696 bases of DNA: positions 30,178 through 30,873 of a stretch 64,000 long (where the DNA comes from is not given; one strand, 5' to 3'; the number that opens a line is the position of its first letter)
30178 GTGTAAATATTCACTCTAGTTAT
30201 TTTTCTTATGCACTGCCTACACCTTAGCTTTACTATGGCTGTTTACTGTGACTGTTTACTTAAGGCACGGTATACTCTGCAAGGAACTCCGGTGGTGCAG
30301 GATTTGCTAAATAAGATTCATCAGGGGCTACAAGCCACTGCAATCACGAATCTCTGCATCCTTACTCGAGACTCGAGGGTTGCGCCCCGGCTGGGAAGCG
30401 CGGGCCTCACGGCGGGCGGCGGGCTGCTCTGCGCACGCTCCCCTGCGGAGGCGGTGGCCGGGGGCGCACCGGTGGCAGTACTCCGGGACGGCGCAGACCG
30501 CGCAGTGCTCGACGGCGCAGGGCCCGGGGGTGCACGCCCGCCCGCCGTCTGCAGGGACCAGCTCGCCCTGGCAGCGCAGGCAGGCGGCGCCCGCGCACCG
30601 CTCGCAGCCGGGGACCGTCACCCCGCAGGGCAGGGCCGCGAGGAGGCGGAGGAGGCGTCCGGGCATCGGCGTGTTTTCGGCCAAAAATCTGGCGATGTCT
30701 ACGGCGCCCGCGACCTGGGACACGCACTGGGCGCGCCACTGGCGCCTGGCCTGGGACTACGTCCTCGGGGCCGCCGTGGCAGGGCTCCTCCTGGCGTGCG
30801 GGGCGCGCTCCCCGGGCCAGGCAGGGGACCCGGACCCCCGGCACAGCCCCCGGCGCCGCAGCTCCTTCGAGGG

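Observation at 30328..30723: Candidate small secreted Cys-rich (furin/VSP-like CXXC) peptide encoded inside the GC island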

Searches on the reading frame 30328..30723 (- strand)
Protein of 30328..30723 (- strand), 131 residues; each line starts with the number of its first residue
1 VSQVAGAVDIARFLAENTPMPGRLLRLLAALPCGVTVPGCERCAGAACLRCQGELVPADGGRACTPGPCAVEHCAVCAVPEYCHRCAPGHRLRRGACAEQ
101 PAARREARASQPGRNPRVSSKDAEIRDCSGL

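Call 5: search_protein_families(library=pfam, proteins=[window:30328-30723:-, window:30328-30666:-], max_evalue=1)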
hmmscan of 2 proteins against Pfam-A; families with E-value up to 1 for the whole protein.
window:30328-30723:- (131 aa): 1 family
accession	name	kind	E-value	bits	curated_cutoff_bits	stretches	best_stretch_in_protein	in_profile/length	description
PF15913.10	Furin-like_2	-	0.075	13.7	28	1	68-103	56-91/102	Furin-like repeat, cysteine-rich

window:30328-30666:- (112 aa): 1 family
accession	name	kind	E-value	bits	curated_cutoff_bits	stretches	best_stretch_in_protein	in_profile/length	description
PF15913.10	Furin-like_2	-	0.055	14.1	28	1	49-85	56-92/102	Furin-like repeat, cysteine-rich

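Call 8: list_cluster_members(proteins=[window:30328-30666:-, window:30328-30723:-, window:30695-30931:+, window:30208-30954:+, window:30407-30982:-, window:29416-30141:-, window:31015-31761:+, window:31774-32247:-, window:28049-28972:-, window:32684-33478:+])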
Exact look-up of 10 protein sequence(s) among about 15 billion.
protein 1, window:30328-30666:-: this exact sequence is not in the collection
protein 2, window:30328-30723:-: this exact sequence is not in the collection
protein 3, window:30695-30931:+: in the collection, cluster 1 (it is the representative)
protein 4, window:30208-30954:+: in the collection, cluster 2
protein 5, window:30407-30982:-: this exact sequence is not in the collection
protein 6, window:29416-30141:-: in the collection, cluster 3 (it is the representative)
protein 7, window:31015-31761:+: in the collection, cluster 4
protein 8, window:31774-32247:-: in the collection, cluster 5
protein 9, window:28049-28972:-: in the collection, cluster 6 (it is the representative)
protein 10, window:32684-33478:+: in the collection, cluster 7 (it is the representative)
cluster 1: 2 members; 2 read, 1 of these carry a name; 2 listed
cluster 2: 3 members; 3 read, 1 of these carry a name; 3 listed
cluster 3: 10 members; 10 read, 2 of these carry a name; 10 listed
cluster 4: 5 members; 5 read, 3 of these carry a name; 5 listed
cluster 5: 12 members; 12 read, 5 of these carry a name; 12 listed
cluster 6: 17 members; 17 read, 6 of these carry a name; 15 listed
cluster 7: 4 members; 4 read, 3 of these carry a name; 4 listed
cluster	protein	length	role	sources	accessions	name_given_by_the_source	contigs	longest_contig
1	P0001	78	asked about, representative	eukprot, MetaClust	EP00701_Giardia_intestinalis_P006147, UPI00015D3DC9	XP_001709971.1 Hypothetical protein GL50803_34968 [Giardia lamblia ATCC 50803] | status=active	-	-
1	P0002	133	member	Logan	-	-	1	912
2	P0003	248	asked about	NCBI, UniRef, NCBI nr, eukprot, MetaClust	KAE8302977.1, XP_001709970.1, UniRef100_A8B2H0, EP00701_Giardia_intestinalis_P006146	hypothetical protein GL50803_00101423 [Giardia duodenalis] | Uncharacterized protein n=1 Tax=Giardia intestinalis (strain ATCC 50803 / WB clone C6) ... | hypothetical protein GL50803_00101423 [Giardia intestinalis]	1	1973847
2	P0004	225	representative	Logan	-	-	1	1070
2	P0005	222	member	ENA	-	-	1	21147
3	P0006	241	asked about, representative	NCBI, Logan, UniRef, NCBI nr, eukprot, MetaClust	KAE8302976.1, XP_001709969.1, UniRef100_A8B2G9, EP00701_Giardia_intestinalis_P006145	Ribulose-phosphate 3-epimerase [Giardia duodenalis] | Ribulose-phosphate 3-epimerase n=1 Tax=Giardia intestinalis (strain ATCC 50803 / WB clone ... | Ribulose-phosphate 3-epimerase [Giardia intestinalis]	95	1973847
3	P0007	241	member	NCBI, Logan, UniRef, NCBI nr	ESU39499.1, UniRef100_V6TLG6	Ribulose-phosphate 3-epimerase [Giardia duodenalis] | Ribulose-phosphate 3-epimerase n=1 Tax=Giardia intestinalis TaxID=5741 RepID=V6TLG6_GIAIN | Ribulose-phosphate 3-epimerase [Giardia intestinalis]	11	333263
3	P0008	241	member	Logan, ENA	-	-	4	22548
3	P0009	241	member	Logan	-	-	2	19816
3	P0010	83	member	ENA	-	-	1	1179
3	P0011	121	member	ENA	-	-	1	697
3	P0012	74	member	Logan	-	-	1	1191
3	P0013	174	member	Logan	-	-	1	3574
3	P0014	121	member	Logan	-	-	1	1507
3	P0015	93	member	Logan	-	-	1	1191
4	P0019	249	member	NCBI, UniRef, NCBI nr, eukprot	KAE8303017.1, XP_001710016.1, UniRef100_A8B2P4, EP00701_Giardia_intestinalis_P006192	Transmembrane domain-containing protein [Giardia duodenalis] | Transmembrane domain-containing protein n=1 Tax=Giardia intestinalis (strain ATCC 50803 / ... | Transmembrane domain-containing protein [Giardia intestinalis]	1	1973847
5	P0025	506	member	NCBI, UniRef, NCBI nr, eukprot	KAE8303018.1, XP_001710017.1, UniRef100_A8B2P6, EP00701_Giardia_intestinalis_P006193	putative Phosphatidylinositol-4-phosphate 5-kinase [Giardia duodenalis] | Phosphatidylinositol-4-phosphate 5-kinase n=1 Tax=Giardia intestinalis (strain ATCC 50803 ... | putative Phosphatidylinositol-4-phosphate 5-kinase [Giardia intestinalis]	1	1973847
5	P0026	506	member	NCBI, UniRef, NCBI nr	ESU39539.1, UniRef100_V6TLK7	Phosphatidylinositol-4-phosphate 5-kinase [Giardia duodenalis] | Phosphatidylinositol-4-phosphate 5-kinase n=1 Tax=Giardia intestinalis TaxID=5741 ... | Phosphatidylinositol-4-phosphate 5-kinase [Giardia intestinalis]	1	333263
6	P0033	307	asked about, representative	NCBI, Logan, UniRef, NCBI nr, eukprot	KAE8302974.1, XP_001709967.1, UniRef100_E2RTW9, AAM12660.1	Qa-SNARE 3 [Giardia duodenalis] | Qa-SNARE 3 n=2 Tax=Giardia intestinalis TaxID=5741 RepID=E2RTW9_GIAIC | Qa-SNARE 3 [Giardia intestinalis]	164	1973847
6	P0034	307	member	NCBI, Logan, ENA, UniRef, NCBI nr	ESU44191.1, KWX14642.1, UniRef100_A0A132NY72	Syntaxin 1A/ snare domain [Giardia duodenalis assemblage B] | Syntaxin 1A/ snare domain n=2 Tax=Giardia intestinalis TaxID=5741 RepID=A0A132NY72_GIAIN | Putative snare domain protein [Giardia intestinalis]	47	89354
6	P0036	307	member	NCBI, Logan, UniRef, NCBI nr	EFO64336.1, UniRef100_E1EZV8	Syntaxin 1A [Giardia lamblia P15] | Syntaxin 1A n=1 Tax=Giardia intestinalis (strain P15) TaxID=658858 RepID=E1EZV8_GIAIA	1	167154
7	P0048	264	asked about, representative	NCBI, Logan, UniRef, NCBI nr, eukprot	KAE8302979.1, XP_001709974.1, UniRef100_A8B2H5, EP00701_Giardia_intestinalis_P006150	Transmembrane domain-containing protein [Giardia duodenalis] | Transmembrane domain-containing protein n=1 Tax=Giardia intestinalis (strain ATCC 50803 / ... | Transmembrane domain-containing protein [Giardia intestinalis]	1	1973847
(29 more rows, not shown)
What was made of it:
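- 30695..30931 (+): Divergent partner gene, GL50803_34968 (78 aa). It is a small single-pass membrane protein with a conserved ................-TM N-terminus and an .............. C-terminus. Call 8 matches XP_001709971.
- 30208..30954 (+): Annotated GL50803_101423 (248 aa hypothetical protein). It is the direct antisense frame of the Cys ORF running on across the TM ORF, and it is probably spurious. Call 8 gives the annotation.
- Neighbouring ORFs are identical to XP_001709967 through XP_001709974 (call 8). It is kept in the current WB annotation as KAE8302977.1 (call 8).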

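Call 9: find_homologous_proteins(query=window:30328-30723:-, max_evalue=0.01)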
Query window:30328-30723:-: 237 candidates shared short words with the query, none scored E <= 0.01.
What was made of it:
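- Tried and rejected: The word-indexed protein search with the WB ORF alone found nothing at E<=0.01 (call 9).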

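Call 13: find_encoding_contigs(protein=P0036, flank=6000, max_places=3)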
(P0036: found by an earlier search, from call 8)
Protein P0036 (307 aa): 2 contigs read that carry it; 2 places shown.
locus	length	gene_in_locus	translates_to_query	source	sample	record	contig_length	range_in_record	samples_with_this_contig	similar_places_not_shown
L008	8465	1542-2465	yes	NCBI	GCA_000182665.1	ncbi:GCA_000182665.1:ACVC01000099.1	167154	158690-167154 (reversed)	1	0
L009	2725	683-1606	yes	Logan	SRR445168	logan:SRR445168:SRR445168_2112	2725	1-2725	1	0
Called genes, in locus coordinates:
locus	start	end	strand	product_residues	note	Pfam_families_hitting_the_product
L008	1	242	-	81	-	?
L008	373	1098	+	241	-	PF00834:Ribul_P_3_epim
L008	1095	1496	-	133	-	-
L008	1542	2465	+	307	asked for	PF05739:SNARE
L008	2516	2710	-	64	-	PF12797:Fer4_2 (faint), PF12837:Fer4_6 (weak), PF13237:Fer4_10 (weak), PF25160:LdpA_Fe-S-bd (faint), PF00037:Fer4 (faint), PF14697:Fer4_21 (weak), PF12838:Fer4_7, PF13187:Fer4_9, +1 more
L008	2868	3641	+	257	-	PF01683:EB (weak), PF07974:EGF_2 (faint), PF25024:EGF_TEN (weak), PF23106:EGF_Teneurin (weak)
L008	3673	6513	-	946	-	PF00069:Pkinase, PF07714:PK_Tyr_Ser-Thr, PF00023:Ank (faint), PF12796:Ank_2, PF13606:Ank_3 (faint), PF13637:Ank_4 (faint), PF13857:Ank_5 (faint), PF12796:Ank_2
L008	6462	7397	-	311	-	PF02390:Methyltransf_4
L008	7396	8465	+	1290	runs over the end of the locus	-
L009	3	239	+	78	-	?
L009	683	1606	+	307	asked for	PF05739:SNARE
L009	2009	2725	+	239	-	?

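Call 14: find_encoding_contigs(protein=P0034, flank=6000, max_places=4)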
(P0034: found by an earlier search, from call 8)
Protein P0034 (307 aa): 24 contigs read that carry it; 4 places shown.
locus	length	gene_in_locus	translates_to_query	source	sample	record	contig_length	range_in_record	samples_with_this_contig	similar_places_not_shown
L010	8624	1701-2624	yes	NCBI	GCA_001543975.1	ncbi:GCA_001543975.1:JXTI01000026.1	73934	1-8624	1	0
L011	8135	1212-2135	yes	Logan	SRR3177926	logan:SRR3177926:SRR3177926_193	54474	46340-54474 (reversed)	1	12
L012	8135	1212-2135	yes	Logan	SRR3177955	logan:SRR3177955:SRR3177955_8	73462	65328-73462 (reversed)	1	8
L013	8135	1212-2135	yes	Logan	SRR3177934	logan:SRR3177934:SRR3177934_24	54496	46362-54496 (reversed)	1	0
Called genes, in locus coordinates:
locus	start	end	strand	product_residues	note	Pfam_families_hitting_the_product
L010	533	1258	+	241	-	PF00834:Ribul_P_3_epim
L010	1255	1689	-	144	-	-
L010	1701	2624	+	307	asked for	PF05739:SNARE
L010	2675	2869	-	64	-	PF12797:Fer4_2 (faint), PF12837:Fer4_6 (weak), PF13237:Fer4_10 (weak), PF25160:LdpA_Fe-S-bd (faint), PF00037:Fer4 (faint), PF14697:Fer4_21, PF12838:Fer4_7, PF13187:Fer4_9, +3 more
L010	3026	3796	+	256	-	PF25024:EGF_TEN (faint), PF07974:EGF_2 (faint), PF23106:EGF_Teneurin (faint)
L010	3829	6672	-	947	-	PF00069:Pkinase, PF07714:PK_Tyr_Ser-Thr, PF12796:Ank_2, PF00023:Ank (faint), PF13606:Ank_3 (faint), PF12796:Ank_2, PF13637:Ank_4 (weak), PF12796:Ank_2, +2 more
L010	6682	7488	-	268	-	PF02390:Methyltransf_4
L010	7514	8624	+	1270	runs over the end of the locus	-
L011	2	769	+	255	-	?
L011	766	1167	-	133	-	-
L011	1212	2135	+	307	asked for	PF05739:SNARE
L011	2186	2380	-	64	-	PF12797:Fer4_2 (faint), PF12837:Fer4_6 (weak), PF13237:Fer4_10 (weak), PF25160:LdpA_Fe-S-bd (faint), PF00037:Fer4 (faint), PF14697:Fer4_21, PF12838:Fer4_7, PF13187:Fer4_9, +3 more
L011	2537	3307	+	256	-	PF25024:EGF_TEN (faint), PF07974:EGF_2 (faint), PF23106:EGF_Teneurin (faint)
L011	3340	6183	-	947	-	PF00069:Pkinase, PF07714:PK_Tyr_Ser-Thr, PF12796:Ank_2, PF00023:Ank (faint), PF13606:Ank_3 (faint), PF12796:Ank_2, PF13637:Ank_4 (weak), PF12796:Ank_2, +2 more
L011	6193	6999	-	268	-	PF02390:Methyltransf_4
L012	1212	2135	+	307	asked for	PF05739:SNARE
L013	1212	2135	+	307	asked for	PF05739:SNARE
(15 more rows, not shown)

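Call 16: find_encoding_contigs(protein=P0005, flank=3000, max_places=3)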
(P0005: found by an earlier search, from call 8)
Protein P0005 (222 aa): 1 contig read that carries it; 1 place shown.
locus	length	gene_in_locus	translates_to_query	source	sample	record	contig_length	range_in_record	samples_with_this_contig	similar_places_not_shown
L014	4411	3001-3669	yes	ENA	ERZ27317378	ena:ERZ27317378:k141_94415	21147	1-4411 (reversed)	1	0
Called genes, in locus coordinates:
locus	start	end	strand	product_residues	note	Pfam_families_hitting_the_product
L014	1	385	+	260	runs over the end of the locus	-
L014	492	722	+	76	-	PF13484:Fer4_16 (faint), PF25160:LdpA_Fe-S-bd (faint), PF00037:Fer4 (faint), PF12797:Fer4_2 (faint), PF13237:Fer4_10 (weak), PF14697:Fer4_21 (weak), PF12838:Fer4_7, PF13187:Fer4_9, +1 more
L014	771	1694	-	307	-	PF05739:SNARE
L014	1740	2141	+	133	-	-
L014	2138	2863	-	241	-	PF00834:Ribul_P_3_epim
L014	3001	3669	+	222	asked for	-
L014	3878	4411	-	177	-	?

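Call 17: find_encoding_contigs(protein=P0004, flank=3000, max_places=3)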
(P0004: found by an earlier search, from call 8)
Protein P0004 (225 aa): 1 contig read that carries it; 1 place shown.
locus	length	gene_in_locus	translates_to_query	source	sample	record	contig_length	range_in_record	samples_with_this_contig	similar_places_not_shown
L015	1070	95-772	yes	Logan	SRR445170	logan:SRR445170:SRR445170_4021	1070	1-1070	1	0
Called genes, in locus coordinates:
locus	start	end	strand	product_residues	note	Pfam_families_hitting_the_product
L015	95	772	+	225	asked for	-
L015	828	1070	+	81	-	?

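Call 18: find_encoding_contigs(protein=P0002, flank=3000, max_places=3)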
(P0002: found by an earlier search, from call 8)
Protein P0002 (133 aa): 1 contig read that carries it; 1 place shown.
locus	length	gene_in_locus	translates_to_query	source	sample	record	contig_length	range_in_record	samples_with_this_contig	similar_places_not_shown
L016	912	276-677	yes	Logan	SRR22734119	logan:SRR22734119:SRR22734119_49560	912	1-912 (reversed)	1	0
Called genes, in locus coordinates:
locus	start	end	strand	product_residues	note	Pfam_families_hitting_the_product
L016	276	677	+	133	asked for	-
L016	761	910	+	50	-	?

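Call 21: find_encoding_contigs(protein=P0019, flank=8000, max_places=4)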
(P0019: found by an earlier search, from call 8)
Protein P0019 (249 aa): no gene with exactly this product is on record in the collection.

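Call 22: find_encoding_contigs(protein=P0025, flank=8000, max_places=4)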
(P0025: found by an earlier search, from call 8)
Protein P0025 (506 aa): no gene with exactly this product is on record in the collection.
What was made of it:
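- Tried and rejected: Look-ups of the WB paralogues TM249 and PIP5K506 failed (calls 21, 22).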

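Call 23: find_encoding_contigs(protein=P0026, flank=8000, max_places=4)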
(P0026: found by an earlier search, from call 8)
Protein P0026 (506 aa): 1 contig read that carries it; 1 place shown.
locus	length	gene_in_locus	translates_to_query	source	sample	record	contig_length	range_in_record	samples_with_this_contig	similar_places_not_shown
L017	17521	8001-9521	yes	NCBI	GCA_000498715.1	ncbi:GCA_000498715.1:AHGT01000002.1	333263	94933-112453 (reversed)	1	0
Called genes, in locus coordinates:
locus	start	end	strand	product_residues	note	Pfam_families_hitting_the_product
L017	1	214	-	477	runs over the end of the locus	PF12799:LRR_4 (weak), PF13516:LRR_6 (faint), PF13855:LRR_8 (weak), PF14580:LRR_9 (weak), PF12799:LRR_4 (weak)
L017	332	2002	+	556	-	-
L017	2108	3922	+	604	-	-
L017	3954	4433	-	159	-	PF01157:Ribosomal_L21e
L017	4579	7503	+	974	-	PF14727:PHTB1_N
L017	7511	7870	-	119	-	-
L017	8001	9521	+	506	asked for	PF01504:PIP5K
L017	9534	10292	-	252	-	-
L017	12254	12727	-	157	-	PF01504:PIP5K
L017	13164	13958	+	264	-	-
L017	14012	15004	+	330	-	-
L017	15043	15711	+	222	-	-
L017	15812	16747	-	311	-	-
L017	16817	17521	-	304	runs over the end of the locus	PF00069:Pkinase, PF07714:PK_Tyr_Ser-Thr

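Call 40: predict_structure(protein=window:30331-30666:-)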
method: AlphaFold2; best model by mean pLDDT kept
length: 112 residues; sequences in the alignment: 1
mean_pLDDT: 49.7   pTM: 0.25
mean pLDDT of the five models: 49.7, 46.6, 44.8, 39.3, 38.7
residues with pLDDT >= 90: 0; 70-90: 0; 50-70: 49; < 50: 63
segments of 3 or more residues with pLDDT < 50: 1-16, 24-26, 46-65, 84-101
pLDDT, mean of each block of 10 residues (from residue 1): 41 46 55 60 49 42 51 57 48 43 55 46
secondary structure, 60 per line:
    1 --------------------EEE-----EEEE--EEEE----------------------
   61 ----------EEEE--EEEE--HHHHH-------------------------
elements in order: E21-23 E29-32 E35-38 E71-74 E77-80 H83-87
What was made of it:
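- Tried and rejected: AF2 without an alignment gave pLDDT 49.7 and was useless (call 40).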

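Call 49: search_protein_representatives(protein=window:30331-30666:-)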
Query: 112 residues. Proteins with E-value up to 0.001 (for the whole library): 8; up to 1e-10: 1; up to 1e-30: 0. The best 8 are listed.
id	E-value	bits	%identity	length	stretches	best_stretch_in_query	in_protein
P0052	4.9e-17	78.3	56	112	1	7-79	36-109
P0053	3.9e-08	49.5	32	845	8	44-79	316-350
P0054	3.6e-07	46.4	33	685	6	45-80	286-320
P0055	1.8e-06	44.1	34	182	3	50-88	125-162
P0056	4.6e-05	39.6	39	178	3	14-78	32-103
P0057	2.3e-04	37.4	34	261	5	18-78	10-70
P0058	5.1e-04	36.2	32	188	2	25-84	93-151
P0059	6.0e-04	36.0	30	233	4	9-78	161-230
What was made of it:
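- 30433..30666 (-): Conserved core of the small Cys-rich gene, Met1 to Cys78. It comprises a signal-like N-terminus, an invariant PCG(V/I)x(V/I)PGCE motif and two furin-like repeats with 12 invariant Cys. Call 49 found the orthologue P0052 at E=4.9e-17.
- Tried and rejected: The exhaustive HMMER run was needed (call 49).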

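Call 51: find_encoding_contigs(protein=P0052, flank=6000, max_places=6)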
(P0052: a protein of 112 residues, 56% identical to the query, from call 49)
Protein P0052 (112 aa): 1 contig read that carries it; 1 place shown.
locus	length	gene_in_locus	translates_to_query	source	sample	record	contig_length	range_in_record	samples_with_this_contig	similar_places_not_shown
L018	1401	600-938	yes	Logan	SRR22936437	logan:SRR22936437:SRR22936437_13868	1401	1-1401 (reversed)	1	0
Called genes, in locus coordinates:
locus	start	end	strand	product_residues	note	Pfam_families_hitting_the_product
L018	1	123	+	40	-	?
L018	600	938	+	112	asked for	-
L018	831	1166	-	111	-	-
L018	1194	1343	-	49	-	-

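Call 52: list_cluster_members(proteins=[P0052, P0056, P0057, P0059, P0058, P0055])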
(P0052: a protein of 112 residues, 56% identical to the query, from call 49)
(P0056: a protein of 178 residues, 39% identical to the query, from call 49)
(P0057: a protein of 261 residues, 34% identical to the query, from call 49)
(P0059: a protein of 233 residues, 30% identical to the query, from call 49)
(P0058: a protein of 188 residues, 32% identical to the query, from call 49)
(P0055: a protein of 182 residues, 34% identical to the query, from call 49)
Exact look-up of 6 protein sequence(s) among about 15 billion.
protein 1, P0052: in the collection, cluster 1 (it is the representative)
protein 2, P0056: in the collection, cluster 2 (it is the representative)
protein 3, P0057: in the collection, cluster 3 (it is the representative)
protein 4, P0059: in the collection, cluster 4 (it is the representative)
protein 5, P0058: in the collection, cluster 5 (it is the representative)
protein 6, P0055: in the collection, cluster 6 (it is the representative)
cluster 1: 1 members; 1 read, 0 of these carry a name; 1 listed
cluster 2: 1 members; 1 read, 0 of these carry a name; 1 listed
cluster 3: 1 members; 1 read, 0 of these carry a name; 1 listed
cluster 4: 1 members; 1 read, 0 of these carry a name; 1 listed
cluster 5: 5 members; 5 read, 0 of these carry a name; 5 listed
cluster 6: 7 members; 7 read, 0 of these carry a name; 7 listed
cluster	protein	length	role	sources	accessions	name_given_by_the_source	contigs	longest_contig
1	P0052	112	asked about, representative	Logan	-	-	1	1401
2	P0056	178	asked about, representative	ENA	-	-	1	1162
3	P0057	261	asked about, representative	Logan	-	-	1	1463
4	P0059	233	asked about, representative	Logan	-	-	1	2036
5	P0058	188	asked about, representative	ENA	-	-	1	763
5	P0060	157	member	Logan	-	-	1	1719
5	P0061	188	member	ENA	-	-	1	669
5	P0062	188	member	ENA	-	-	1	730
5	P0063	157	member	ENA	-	-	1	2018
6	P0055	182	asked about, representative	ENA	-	-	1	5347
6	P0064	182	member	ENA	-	-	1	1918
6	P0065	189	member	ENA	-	-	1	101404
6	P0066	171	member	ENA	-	-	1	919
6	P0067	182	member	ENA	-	-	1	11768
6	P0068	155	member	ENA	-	-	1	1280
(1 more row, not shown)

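Call 58: find_homologous_proteins(query=A3, max_evalue=0.001)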
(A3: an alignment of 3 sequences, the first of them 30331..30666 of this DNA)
Query A3 (3 sequences) (112 aa, profile of the alignment): 1 proteins with E <= 0.001 among 200 candidates.
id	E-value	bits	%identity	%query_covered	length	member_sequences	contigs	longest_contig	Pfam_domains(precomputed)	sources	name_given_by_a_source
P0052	9.8e-38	146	56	64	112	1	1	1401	-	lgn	-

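Call 73: search_solved_structures(query=A4, max_evalue=1, show_alignments=2)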
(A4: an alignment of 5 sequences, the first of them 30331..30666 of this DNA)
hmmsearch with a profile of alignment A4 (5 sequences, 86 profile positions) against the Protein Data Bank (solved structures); distinct sequences matched with E-value up to 1: 13.
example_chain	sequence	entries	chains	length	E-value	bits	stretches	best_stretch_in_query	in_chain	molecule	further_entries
8xfp_G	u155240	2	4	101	0.00032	23.9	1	48-81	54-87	R-spondin-2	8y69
4kt1_E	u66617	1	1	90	0.00073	22.7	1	36-79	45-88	R-spondin-1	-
4qxf_E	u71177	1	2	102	0.0014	21.8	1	36-79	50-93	R-spondin-1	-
4bso_A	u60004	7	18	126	0.0014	21.8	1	37-79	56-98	R-SPONDIN-1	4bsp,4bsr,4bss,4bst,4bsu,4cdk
8wvu_B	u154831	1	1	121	0.0015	21.7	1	37-79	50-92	R-spondin-1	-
8xfs_B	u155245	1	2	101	0.0018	21.5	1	48-81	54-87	R-spondin-2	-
4kng_M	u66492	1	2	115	0.0021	21.2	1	37-79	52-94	R-spondin-1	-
4ufr_B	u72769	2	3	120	0.0023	21.1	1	48-81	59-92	R-SPONDIN-2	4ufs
4li2_B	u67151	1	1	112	0.0027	20.9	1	27-79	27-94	R-spondin-1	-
4c99_B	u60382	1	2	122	0.0036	20.5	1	20-81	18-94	R-SPONDIN-2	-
8xft_G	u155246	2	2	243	0.0053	19.9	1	48-81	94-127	R-spondin-2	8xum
9kb7_B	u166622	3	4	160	0.0066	19.6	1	43-81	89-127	R-spondin-2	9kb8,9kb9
4c8v_A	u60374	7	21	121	0.038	17.2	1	46-81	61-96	R-SPONDIN-2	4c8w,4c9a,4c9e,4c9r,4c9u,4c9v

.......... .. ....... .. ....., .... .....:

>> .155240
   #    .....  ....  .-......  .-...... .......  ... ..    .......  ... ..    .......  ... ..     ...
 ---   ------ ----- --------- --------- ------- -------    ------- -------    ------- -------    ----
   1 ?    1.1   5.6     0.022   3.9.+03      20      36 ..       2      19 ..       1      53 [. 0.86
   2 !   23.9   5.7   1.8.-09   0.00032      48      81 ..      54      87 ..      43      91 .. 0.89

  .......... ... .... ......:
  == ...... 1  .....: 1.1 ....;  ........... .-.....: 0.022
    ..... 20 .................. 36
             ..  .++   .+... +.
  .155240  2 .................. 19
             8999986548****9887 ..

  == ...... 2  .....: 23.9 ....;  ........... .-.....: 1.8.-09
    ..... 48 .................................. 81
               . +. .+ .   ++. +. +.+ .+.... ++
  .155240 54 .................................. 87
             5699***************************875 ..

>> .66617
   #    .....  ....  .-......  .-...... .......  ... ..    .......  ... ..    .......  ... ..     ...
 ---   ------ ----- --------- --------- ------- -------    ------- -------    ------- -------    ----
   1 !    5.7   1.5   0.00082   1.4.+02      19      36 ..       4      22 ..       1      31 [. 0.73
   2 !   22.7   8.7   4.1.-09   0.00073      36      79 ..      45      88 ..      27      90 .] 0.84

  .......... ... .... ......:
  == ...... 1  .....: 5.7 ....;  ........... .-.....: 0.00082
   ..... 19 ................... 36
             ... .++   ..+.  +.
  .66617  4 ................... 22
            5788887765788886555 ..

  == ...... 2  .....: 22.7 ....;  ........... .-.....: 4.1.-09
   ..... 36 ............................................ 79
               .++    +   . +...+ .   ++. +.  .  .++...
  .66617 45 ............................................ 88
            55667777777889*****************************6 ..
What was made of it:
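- On Furin-like repeat proteins (Pfam Furin-like_2 PF15913, FU repeat): A profile built from the orthologues hits R-spondin FU domains at E=3e-4 (call 73).
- The profile matches R-spondin Fu1-Fu2 chains in the PDB (E from 3e-4; call 73).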
